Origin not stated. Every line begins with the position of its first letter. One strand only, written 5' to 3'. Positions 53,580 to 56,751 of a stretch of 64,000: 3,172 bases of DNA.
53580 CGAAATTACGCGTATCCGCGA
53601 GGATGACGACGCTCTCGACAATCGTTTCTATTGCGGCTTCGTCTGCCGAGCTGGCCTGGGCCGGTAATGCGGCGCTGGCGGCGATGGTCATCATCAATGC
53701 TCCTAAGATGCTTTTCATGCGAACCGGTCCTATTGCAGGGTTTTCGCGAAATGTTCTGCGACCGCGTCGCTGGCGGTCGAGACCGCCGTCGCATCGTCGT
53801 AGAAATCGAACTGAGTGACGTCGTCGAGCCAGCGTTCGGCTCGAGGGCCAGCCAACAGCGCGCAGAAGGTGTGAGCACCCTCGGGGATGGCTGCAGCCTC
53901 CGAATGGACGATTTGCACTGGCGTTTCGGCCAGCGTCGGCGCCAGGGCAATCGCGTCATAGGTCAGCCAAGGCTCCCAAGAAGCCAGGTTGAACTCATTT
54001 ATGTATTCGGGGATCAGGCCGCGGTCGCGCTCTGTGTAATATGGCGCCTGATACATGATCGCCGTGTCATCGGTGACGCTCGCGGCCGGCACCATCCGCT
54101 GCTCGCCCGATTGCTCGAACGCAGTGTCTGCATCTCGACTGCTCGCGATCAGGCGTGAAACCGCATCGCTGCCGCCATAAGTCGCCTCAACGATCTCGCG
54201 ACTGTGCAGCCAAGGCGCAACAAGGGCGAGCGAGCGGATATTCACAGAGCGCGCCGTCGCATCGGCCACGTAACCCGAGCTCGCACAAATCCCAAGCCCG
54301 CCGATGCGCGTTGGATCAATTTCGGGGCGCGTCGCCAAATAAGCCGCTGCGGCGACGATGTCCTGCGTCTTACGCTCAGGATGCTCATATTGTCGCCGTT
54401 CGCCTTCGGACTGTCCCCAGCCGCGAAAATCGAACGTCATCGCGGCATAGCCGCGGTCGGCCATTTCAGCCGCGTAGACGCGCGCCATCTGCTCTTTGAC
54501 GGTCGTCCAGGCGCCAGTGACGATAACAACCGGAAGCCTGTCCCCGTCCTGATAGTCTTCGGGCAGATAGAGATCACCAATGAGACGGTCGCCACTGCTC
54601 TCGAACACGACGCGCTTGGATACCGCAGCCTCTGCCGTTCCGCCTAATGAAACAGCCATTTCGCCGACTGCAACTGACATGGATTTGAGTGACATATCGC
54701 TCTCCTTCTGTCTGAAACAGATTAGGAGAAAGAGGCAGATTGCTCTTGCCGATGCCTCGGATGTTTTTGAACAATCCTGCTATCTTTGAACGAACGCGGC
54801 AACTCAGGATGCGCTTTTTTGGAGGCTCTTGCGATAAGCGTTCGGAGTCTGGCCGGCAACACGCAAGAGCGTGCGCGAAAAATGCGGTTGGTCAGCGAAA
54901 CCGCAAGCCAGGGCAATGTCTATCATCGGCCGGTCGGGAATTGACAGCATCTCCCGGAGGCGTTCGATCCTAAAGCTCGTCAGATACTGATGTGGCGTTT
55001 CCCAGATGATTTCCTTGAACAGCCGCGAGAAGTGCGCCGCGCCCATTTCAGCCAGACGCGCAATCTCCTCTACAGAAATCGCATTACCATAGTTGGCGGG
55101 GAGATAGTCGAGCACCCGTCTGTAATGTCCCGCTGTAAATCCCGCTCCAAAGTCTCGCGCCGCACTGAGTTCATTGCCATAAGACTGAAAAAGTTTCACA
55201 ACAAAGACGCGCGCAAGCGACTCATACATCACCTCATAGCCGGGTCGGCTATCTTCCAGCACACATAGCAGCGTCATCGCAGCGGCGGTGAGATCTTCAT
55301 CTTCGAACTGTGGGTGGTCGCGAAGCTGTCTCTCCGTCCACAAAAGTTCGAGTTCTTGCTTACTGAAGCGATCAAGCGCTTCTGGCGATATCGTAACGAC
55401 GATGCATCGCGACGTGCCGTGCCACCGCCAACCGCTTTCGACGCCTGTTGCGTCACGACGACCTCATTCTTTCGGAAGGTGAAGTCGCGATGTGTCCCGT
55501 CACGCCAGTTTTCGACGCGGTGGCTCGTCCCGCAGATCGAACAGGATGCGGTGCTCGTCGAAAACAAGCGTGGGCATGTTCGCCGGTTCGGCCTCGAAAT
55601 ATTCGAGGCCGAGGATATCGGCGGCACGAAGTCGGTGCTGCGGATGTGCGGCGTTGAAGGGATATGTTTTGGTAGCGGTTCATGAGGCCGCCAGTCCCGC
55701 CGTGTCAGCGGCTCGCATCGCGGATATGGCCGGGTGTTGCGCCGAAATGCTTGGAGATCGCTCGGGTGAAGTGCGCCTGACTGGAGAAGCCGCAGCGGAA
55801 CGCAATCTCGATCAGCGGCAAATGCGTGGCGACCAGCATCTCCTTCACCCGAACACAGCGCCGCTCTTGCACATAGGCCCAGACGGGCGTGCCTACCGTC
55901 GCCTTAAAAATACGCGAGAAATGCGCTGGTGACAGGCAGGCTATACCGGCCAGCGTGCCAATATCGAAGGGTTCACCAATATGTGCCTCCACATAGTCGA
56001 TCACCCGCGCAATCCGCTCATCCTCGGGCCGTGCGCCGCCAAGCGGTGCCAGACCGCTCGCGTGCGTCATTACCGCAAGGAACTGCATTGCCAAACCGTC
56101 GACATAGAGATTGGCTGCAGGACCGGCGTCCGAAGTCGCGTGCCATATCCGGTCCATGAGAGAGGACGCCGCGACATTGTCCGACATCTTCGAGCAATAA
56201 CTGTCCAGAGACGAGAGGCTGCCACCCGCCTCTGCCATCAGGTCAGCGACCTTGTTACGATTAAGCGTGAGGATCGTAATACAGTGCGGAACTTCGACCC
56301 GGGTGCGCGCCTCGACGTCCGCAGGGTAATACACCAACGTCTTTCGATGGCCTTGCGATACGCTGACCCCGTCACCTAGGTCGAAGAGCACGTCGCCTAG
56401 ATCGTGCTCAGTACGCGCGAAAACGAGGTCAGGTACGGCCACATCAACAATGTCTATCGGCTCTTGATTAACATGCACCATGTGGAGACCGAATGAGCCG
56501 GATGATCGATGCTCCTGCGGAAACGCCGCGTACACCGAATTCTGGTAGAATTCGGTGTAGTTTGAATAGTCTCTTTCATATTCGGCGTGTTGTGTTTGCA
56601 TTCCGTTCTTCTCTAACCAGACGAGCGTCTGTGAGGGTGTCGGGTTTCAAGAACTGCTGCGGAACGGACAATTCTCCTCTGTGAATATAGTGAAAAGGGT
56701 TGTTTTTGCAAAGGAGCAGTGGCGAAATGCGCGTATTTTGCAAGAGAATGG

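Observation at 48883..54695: Six-gene operon of mostly exported oxidoreductases: three NAD(P)-type enzymes with twin-arginine signals plus a secreted double-NTF2 protein and a hydrolase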

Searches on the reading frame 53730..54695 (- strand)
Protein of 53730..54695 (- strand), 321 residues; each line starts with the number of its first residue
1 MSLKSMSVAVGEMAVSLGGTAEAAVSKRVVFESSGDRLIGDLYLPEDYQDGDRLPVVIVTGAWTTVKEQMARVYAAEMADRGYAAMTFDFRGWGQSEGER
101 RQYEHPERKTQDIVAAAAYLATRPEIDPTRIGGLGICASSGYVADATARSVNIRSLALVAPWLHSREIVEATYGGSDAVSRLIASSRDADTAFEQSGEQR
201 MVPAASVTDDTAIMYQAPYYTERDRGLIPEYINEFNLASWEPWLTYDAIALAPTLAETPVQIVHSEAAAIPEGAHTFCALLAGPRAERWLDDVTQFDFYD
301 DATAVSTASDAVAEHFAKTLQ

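Call 3: search_protein_families(library=pfam, proteins=[window:53730-54695:-], max_evalue=0.01)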
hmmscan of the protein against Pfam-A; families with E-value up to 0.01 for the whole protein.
window:53730-54695:- (321 aa): 7 families
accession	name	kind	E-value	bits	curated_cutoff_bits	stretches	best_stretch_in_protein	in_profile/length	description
PF02129.25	Peptidase_S15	-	4.3e-09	36.9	23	1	35-143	2-109/262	X-Pro dipeptidyl-peptidase (S15 family)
PF12146.15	Hydrolase_4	-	5e-08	33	27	1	72-169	22-117/239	Serine aminopeptidase, S33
PF01738.24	DLH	-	2.8e-05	24.2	21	1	52-144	11-112/217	Dienelactone hydrolase family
PF12697.13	Abhydrolase_6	-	5.5e-05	24.4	26.3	1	56-304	1-213/217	Alpha/beta hydrolase family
PF06500.17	FrsA-like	-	0.00023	20.5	22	1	25-135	167-271/414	Esterase FrsA-like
PF20434.5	BD-FAE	-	0.0012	18.8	26.8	1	41-138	2-98/215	BD-FAE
PF00326.27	Peptidase_S9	-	0.0016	18.4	22.6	1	78-136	10-71/213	Prolyl oligopeptidase family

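Call 4: search_protein_families(library=ncbifam, proteins=[window:53730-54695:-], max_evalue=0.01)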
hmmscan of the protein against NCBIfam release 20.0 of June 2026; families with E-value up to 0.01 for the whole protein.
window:53730-54695:- (321 aa): 6 families
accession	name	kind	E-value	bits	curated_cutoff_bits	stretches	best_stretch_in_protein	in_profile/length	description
NF047920.1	lactonase_UilS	equivalog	1.1e-17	64.6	400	1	35-211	8-179/285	UilS family quorum-quenching N-acyl-homoserine lactonase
TIGR03100.1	hydr1_PEP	hypoth_equivalog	6e-13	48.7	168.45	1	27-173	3-144/274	hydrolase 1, exosortase A system-associated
TIGR00976.1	CocE_NonD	subfamily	6.7e-08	32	66.3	1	34-115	5-87/550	CocE/NonD family hydrolase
NF003460.0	PRK05077.1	equivalog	7.5e-06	25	477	1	27-164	169-301/414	esterase FrsA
NF033523.0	lasso_peptidase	equivalog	7.8e-06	24.9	400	1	32-60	384-412/638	Atxe2 family lasso peptide isopeptidase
TIGR03101.1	hydr2_PEP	hypoth_equivalog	0.0011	18.5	202.75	1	69-124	43-97/266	hydrolase 2, exosortase A system-associated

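Call 67: search_solved_structures(query=window:53730-54695:-, max_evalue=0.01, show_alignments=1)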
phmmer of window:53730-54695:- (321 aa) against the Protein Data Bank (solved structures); distinct sequences matched with E-value up to 0.01: 21.
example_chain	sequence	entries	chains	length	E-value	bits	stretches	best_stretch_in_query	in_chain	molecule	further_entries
5xb6_A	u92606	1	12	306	2.7e-26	95.7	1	38-320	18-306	Uncharacterized protein YcjY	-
2hdw_A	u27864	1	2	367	2e-24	89.5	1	27-301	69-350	Hypothetical protein PA2218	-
7qjm_A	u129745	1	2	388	6.2e-18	68.2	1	25-287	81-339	alpha/beta-hydrolase (202)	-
9pjb_A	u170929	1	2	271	2.6e-11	46.5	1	27-155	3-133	MHETase MHT043-5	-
8b4u_A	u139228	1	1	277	1.1e-10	44.4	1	27-153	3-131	Alpha/beta hydrolase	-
7q4h_A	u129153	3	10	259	1.2e-07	34.5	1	27-169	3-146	Hydrolase_4 domain-containing protein | Serine aminopeptidase S33 domain-containing protein | Prolyl oligopeptidase family protein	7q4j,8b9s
9h0z_A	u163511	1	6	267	1.7e-07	34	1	27-169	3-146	Serine aminopeptidase S33 domain-containing protein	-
8yzn_A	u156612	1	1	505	1.1e-06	31.3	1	43-165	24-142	Lipase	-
8yzo_A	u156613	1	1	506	1.2e-06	31.2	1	42-165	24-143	Lipase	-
9pid_A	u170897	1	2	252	1.4e-06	31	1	31-162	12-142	Alpha/beta fold hydrolase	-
9pic_A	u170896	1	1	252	1.4e-06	30.9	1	31-162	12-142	Alpha/beta fold hydrolase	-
7d78_D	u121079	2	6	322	3.3e-06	29.7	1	52-164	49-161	DltD domain-containing protein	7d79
9pir_A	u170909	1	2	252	3.5e-06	29.6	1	31-162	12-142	Alpha/beta fold hydrolase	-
7wwh_A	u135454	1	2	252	7.9e-06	28.5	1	28-172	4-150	Alpha/beta hydrolase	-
9w30_A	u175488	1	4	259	4.6e-05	26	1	27-175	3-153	Alpha/beta superfamily hydrolase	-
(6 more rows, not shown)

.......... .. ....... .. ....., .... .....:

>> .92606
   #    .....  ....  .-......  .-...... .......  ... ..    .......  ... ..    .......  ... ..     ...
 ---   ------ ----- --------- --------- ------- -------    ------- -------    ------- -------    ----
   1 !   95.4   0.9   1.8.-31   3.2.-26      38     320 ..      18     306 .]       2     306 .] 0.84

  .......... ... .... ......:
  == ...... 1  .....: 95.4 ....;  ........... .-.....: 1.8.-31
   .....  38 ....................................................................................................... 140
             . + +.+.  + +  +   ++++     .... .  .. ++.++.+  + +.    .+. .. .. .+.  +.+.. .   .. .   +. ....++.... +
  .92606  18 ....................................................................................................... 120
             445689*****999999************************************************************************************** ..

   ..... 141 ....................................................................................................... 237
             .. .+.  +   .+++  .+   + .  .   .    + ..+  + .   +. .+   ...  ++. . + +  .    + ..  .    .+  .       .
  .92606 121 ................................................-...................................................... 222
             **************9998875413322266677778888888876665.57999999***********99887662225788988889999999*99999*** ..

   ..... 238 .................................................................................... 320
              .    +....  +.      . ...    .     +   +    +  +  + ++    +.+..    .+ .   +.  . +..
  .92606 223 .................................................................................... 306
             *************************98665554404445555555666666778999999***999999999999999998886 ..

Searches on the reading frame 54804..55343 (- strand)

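Call 3: search_protein_families(library=pfam, proteins=[window:54804-55343:-], max_evalue=0.01)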
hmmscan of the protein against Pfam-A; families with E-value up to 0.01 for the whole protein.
window:54804-55343:- (179 aa): 2 families
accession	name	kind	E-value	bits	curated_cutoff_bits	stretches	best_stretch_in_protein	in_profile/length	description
PF12833.13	HTH_18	-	1.3e-20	73.9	33.6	1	94-172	1-79/80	Helix-turn-helix domain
PF00165.29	HTH_AraC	-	5.8e-15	55.4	26.6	2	140-172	11-42/42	Bacterial regulatory helix-turn-helix proteins, AraC family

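Call 4: search_protein_families(library=ncbifam, proteins=[window:54804-55343:-], max_evalue=0.01)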
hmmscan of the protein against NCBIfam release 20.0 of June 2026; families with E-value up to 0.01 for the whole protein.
window:54804-55343:- (179 aa): 27 families (the best 25 are shown)
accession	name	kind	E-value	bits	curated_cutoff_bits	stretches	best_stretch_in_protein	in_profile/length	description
NF007693.0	PRK10371.1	equivalog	9.5e-17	61.1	253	1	75-176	201-302/309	transcriptional regulator MelR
NF047455.1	TF_Staph_AryK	equivalog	4e-14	51.8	850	1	75-177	160-262/759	transcriptional regulator AryK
NF006902.0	PRK09393.1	equivalog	1.1e-13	51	425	1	42-177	190-325/327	transcriptional regulator FtrA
NF010028.0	PRK13503.1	equivalog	5.9e-13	48.9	288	1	73-174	172-273/278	HTH-type transcriptional activator RhaS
NF052371.1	TransRegGbdRPseu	equivalog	1.1e-12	47.7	480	1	73-176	226-329/365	choline metabolism transcriptional regulator GbdR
NF040475.1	chlor_reg_RclR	equivalog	1.5e-12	47.4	400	1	82-176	187-281/284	reactive chlorine-specific transcriptional regulator RclR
NF007584.0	PRK10219.1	equivalog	6.8e-12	45.7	174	1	78-174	11-107/107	superoxide response transcriptional regulator SoxS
TIGR04094.1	adjacent_YSIRK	equivalog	4.2e-11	42.4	200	1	75-171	288-383/383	YSIRK-targeted surface antigen transcriptional regulator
NF011701.0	PRK15121.1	equivalog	9.6e-11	41.7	426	1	72-176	5-109/289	MDR efflux pump AcrAB transcriptional activator RobA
NF007860.0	PRK10572.1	equivalog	1.2e-10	40.7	208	1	75-176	186-287/292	arabinose operon transcriptional regulator AraC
NF047788.1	TransRegPocR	equivalog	2.3e-10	40.2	500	1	74-177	191-294/296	transcriptional regulator PocR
NF012228.1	RobA_TF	equivalog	6.6e-10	38.9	380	1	75-175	6-106/286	MDR efflux pump AcrAB transcriptional activator RobA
NF049932.1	TranspRegBtr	equivalog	6.6e-10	38.1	900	1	52-174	144-266/531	bacillibactin transport transcriptional regulator Btr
NF041686.2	ant_diox_reg_AndR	equivalog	1.5e-09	37.9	350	1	63-167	208-314/321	anthranilate 1,2-dioxygenase regulatory protein AndR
NF012144.2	ramA_TF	equivalog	1.5e-08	35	180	1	77-173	10-106/108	RamA family antibiotic efflux transcriptional regulator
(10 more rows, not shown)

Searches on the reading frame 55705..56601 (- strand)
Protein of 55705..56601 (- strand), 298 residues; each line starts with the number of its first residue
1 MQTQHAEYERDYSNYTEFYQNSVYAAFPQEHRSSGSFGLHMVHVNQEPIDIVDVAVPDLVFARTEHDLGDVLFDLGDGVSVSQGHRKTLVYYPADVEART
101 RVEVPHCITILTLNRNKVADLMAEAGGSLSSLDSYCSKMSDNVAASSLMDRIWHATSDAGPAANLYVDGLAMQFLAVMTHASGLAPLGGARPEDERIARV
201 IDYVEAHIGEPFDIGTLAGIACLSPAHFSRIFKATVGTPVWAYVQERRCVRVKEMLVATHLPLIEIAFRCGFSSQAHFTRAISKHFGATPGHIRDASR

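Call 3: search_protein_families(library=pfam, proteins=[window:55705-56601:-], max_evalue=0.01)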
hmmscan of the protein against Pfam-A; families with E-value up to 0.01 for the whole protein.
window:55705-56601:- (298 aa): 2 families
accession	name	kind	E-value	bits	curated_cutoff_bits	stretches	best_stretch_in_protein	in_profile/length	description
PF12833.13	HTH_18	-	5.2e-22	78.4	33.6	1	217-295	1-79/80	Helix-turn-helix domain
PF00165.29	HTH_AraC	-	3.9e-12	46.4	26.6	2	205-237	2-34/42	Bacterial regulatory helix-turn-helix proteins, AraC family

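Call 4: search_protein_families(library=ncbifam, proteins=[window:55705-56601:-], max_evalue=0.01)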
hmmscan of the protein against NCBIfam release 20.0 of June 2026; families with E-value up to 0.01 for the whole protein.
window:55705-56601:- (298 aa): 29 families (the best 25 are shown)
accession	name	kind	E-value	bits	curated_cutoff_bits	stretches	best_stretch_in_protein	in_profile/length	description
NF007860.0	PRK10572.1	equivalog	4.4e-20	71.7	208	1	146-296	133-284/292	arabinose operon transcriptional regulator AraC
NF047455.1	TF_Staph_AryK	equivalog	9.2e-16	57.2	850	1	190-296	152-258/759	transcriptional regulator AryK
NF006902.0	PRK09393.1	equivalog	4.4e-15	55.7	425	1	192-295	217-320/327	transcriptional regulator FtrA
NF047788.1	TransRegPocR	equivalog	1.5e-14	53.9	500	1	190-296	184-290/296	transcriptional regulator PocR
NF012228.1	RobA_TF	equivalog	9e-14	51.6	380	1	197-296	5-104/286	MDR efflux pump AcrAB transcriptional activator RobA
NF011701.0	PRK15121.1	equivalog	1.5e-13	50.9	426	1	198-296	8-106/289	MDR efflux pump AcrAB transcriptional activator RobA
NF007584.0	PRK10219.1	equivalog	5.4e-13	49.2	174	1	194-295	4-105/107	superoxide response transcriptional regulator SoxS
TIGR04094.1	adjacent_YSIRK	equivalog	3.1e-12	46.1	200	1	196-291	286-380/383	YSIRK-targeted surface antigen transcriptional regulator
NF052371.1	TransRegGbdRPseu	equivalog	3.7e-12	45.9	480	1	195-295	225-325/365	choline metabolism transcriptional regulator GbdR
NF012144.2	ramA_TF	equivalog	4.2e-12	46.5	180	1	197-295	7-105/108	RamA family antibiotic efflux transcriptional regulator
NF010028.0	PRK13503.1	equivalog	1.5e-11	44.2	288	1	156-296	135-272/278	HTH-type transcriptional activator RhaS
NF049932.1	TranspRegBtr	equivalog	1.7e-09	36.8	900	1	196-291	165-260/531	bacillibactin transport transcriptional regulator Btr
NF007243.0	PRK09685.1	equivalog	3e-09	36.7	199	1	136-296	140-301/303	transcriptional regulator FeaR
NF008564.0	PRK11511.1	equivalog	1.6e-08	34.7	202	1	197-293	11-107/127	MDR efflux pump AcrAB transcriptional activator MarA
NF049968.1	QhpR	equivalog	1.6e-08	34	250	1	244-294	234-284/284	AraC-like transcriptional regulator QhpR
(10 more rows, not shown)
